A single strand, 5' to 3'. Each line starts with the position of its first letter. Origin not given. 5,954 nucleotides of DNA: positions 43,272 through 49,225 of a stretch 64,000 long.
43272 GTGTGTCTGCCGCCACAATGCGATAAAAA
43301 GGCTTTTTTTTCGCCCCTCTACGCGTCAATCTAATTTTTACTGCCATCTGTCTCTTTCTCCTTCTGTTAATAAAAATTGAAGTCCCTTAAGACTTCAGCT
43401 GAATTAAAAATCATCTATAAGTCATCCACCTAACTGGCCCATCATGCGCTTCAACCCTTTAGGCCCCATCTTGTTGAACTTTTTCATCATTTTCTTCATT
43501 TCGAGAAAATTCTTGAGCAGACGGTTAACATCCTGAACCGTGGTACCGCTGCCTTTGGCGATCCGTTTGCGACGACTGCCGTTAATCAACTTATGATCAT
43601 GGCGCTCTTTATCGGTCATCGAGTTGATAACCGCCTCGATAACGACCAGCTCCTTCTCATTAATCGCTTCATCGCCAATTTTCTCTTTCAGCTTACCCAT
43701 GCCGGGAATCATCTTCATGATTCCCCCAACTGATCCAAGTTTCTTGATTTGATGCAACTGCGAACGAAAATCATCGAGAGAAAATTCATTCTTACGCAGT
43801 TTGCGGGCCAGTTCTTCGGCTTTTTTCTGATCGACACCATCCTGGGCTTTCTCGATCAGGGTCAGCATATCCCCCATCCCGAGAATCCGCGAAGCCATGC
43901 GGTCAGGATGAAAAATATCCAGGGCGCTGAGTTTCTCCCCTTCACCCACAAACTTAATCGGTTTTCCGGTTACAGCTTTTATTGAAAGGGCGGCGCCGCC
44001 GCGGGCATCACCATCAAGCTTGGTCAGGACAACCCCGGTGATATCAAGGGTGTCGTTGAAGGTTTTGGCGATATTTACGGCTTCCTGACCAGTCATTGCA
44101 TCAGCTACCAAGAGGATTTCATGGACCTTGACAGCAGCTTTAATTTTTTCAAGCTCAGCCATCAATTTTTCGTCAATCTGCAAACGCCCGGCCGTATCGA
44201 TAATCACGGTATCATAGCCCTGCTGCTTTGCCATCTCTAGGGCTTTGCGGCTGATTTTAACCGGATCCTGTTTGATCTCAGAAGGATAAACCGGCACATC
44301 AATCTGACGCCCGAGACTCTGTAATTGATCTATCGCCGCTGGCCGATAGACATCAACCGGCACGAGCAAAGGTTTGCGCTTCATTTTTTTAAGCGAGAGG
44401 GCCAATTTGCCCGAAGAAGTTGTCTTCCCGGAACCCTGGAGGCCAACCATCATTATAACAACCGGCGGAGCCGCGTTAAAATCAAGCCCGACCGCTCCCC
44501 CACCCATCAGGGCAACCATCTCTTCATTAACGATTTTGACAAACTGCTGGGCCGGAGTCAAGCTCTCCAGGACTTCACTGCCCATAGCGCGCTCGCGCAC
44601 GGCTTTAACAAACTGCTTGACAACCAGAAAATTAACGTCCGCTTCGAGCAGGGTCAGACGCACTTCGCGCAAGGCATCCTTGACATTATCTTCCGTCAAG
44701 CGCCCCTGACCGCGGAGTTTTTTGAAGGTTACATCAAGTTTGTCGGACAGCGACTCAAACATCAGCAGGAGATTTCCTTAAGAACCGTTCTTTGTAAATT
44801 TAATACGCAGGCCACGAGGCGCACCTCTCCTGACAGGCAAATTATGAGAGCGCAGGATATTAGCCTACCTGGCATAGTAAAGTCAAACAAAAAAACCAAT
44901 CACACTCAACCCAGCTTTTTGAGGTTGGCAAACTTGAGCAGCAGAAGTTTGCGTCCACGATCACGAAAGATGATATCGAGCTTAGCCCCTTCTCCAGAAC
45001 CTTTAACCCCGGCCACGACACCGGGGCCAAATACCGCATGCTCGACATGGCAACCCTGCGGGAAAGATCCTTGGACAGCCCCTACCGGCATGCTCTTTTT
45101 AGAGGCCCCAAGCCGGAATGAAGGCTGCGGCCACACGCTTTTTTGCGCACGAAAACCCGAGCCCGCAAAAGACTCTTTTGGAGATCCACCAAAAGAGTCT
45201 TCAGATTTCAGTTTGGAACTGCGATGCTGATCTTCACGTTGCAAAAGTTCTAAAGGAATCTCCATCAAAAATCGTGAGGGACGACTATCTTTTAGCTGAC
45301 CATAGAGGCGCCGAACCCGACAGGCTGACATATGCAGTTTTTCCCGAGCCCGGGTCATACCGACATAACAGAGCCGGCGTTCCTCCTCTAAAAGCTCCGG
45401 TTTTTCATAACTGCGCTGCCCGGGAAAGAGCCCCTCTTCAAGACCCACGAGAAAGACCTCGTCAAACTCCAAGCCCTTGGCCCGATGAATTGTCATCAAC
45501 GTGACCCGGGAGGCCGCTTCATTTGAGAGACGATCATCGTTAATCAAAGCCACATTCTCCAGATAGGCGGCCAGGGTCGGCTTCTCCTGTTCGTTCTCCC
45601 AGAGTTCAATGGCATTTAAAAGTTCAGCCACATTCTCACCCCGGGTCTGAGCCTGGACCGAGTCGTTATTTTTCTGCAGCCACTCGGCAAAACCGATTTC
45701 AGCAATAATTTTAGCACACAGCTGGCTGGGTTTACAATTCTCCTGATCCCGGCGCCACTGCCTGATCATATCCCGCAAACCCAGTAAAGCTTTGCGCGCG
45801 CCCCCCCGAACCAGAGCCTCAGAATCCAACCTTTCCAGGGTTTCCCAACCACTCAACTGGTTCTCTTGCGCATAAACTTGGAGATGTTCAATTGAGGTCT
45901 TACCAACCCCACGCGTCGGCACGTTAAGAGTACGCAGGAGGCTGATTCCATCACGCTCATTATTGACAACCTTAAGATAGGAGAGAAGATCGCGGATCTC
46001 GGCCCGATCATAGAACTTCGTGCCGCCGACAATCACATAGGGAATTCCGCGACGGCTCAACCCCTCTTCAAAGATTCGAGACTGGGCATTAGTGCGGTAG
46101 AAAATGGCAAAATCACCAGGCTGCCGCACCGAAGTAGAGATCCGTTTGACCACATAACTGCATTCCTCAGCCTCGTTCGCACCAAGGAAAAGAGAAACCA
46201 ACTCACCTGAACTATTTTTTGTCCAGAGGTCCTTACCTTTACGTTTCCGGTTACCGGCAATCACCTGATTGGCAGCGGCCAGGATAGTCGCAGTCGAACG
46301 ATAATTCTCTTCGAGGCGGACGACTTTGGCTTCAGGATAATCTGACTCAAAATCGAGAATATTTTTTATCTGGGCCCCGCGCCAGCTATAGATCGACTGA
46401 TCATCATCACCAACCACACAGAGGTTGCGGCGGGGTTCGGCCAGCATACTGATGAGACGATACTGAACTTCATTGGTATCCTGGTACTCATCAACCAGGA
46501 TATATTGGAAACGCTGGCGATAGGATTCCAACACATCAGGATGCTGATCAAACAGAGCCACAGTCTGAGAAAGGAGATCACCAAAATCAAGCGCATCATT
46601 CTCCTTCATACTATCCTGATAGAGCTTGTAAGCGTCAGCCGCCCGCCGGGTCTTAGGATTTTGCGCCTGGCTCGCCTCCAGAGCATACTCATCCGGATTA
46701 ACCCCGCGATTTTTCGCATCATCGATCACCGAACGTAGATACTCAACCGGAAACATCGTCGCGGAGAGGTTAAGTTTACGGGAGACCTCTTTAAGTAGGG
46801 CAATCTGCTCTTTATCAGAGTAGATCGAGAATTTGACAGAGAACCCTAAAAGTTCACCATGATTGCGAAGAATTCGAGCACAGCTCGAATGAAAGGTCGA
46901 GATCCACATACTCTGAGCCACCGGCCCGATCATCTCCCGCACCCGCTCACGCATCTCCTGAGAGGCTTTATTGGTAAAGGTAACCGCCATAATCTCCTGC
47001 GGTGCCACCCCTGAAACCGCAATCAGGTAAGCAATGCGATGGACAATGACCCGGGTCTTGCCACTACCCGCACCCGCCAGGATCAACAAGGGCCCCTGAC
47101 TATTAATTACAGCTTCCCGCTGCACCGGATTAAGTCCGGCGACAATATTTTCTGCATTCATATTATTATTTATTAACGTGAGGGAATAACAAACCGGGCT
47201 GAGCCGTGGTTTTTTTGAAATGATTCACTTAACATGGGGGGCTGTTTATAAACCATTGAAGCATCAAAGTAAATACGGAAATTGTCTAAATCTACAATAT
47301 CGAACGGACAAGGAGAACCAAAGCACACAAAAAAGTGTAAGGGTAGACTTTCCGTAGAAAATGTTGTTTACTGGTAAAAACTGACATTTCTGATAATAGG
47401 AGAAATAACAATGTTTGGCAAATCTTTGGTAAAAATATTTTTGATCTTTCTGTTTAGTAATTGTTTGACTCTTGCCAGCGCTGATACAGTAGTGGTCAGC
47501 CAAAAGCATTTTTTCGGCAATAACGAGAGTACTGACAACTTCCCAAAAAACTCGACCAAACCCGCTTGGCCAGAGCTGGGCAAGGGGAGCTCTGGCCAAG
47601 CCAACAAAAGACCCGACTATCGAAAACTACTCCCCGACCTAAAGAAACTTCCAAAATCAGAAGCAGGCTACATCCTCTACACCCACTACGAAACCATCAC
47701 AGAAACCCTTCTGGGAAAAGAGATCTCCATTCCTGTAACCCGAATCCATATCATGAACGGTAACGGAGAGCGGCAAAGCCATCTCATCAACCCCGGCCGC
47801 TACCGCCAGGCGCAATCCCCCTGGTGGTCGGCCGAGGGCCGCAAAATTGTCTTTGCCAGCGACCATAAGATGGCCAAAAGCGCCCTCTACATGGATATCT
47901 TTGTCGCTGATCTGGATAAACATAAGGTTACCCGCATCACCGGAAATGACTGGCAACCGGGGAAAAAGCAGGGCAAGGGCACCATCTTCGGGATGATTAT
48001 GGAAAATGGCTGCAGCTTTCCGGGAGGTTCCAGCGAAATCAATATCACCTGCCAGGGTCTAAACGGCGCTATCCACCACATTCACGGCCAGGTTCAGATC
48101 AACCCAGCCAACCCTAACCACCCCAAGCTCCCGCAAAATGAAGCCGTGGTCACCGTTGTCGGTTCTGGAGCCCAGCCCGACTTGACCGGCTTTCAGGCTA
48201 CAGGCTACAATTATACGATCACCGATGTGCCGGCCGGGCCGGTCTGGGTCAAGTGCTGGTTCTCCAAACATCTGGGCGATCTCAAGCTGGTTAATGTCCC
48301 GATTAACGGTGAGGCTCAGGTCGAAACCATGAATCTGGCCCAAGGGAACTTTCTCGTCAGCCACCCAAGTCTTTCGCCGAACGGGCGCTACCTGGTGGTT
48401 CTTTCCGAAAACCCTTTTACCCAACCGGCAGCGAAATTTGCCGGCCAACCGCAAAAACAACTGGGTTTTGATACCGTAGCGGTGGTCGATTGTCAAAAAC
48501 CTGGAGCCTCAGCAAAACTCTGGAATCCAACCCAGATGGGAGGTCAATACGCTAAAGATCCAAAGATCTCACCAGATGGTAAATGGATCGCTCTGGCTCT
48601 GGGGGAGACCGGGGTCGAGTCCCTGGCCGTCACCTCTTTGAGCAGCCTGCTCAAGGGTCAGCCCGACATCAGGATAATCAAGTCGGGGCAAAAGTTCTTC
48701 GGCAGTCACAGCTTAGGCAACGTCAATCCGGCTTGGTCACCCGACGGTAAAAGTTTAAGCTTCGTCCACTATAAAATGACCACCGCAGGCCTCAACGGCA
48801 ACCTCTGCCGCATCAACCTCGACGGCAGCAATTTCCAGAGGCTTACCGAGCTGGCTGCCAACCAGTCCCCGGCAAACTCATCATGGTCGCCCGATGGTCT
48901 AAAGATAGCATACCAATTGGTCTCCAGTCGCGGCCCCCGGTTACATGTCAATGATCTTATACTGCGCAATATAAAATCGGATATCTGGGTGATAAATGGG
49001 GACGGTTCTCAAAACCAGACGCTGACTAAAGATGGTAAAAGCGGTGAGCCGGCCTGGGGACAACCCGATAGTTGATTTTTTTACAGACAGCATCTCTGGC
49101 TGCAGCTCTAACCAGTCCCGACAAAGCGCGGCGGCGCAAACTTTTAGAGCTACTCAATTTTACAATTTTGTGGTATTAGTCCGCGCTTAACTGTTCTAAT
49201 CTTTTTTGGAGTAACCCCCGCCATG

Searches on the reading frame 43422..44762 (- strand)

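Call 64: search_protein_families(library=pfam, proteins=[window:43422-44762:-], max_evalue=0.00001)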
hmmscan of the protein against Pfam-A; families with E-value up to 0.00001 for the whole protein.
window:43422-44762:- (446 aa): 5 families
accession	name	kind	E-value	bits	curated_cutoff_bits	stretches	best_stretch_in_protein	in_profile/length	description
PF00448.28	SRP54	-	2.2e-77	259.6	22.7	1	100-295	1-196/196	SRP54-type protein, GTPase domain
PF02978.25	SRP_SPB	-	1.6e-34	118.6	27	1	326-426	1-91/91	Signal peptide binding domain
PF02881.24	SRP54_N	-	5.2e-21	75.1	22.4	1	5-82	1-75/75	SRP54-type protein, helical bundle domain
PF06414.18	Zeta_toxin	-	3.5e-07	30.3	22.3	1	99-206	15-119/199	Zeta toxin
PF01656.29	CbiA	-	4e-06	27.2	25.4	0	110-254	9-88/125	CobQ/CobB/MinD/ParA nucleotide binding domain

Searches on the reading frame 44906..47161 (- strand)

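Call 64: search_protein_families(library=pfam, proteins=[window:44906-47161:-], max_evalue=0.00001)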
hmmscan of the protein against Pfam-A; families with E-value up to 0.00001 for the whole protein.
window:44906-47161:- (751 aa): 7 families
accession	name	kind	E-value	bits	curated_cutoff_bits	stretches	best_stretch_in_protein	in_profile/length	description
PF00580.27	UvrD-helicase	-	5.6e-96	321.8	23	1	10-276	1-271/271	UvrD/REP helicase N-terminal domain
PF13361.12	UvrD_C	-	3.5e-71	240.9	25.6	1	281-615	1-349/350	UvrD-like helicase C-terminal domain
PF13245.12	AAA_19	-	7e-26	91.4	25.1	1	14-259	1-132/134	AAA domain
PF13538.12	UvrD_C_2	-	6.5e-11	42.4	27.4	1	553-611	2-51/52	UvrD-like helicase C-terminal domain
PF01443.25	Viral_helicase1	-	1.9e-08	34.8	21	0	547-611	171-226/228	Viral superfamily 1 RNA helicase core domain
PF21196.3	PcrA_UvrD_tudor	-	3.1e-08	33.8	23.9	1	704-749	3-48/48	PcrA/UvrD tudor domain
PF13604.12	AAA_30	-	8.3e-07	29.4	27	0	198-307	70-174/191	AAA domain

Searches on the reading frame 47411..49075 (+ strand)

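Call 64: search_protein_families(library=pfam, proteins=[window:47411-49075:+], max_evalue=0.00001)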
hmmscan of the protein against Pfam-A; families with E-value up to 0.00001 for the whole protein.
window:47411-49075:+ (554 aa): 1 family
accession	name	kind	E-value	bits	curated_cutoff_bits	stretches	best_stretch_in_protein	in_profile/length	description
PF07676.18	PD40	-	3.2e-14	52.9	20.9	0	437-451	11-25/38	WD40-like Beta Propeller Repeat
